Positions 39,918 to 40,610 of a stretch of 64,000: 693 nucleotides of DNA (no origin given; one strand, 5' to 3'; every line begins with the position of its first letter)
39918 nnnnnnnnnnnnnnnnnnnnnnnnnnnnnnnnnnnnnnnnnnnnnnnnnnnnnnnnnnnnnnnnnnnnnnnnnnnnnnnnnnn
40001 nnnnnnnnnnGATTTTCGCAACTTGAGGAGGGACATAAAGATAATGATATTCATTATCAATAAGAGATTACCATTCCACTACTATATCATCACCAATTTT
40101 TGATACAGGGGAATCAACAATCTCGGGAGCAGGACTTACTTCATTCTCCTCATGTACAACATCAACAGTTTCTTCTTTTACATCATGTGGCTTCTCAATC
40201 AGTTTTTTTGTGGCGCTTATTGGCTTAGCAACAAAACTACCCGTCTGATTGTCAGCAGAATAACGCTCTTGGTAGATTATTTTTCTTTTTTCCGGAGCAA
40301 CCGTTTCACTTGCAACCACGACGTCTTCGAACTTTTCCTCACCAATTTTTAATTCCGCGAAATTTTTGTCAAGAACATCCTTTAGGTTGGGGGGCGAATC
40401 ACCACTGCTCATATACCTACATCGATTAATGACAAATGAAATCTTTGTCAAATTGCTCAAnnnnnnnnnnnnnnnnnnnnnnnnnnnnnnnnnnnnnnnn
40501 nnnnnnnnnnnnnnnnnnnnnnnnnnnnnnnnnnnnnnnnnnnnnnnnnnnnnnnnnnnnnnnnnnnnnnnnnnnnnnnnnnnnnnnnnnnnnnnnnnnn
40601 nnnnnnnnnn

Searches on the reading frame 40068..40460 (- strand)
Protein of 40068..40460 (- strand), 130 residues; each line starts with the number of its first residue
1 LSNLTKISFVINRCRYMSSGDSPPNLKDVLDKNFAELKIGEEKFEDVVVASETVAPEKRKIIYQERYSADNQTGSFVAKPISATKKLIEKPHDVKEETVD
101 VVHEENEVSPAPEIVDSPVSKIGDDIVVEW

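Call 3: search_protein_families(library=pfam, proteins=[window:40068-40460:-], max_evalue=0.01)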
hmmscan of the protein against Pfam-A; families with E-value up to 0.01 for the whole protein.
window:40068-40460:- (130 aa): 1 family
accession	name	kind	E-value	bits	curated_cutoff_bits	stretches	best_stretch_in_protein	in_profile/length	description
PF13118.11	DUF3972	-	0.008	17.1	26.2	0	49-107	37-95/125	Protein of unknown function (DUF3972)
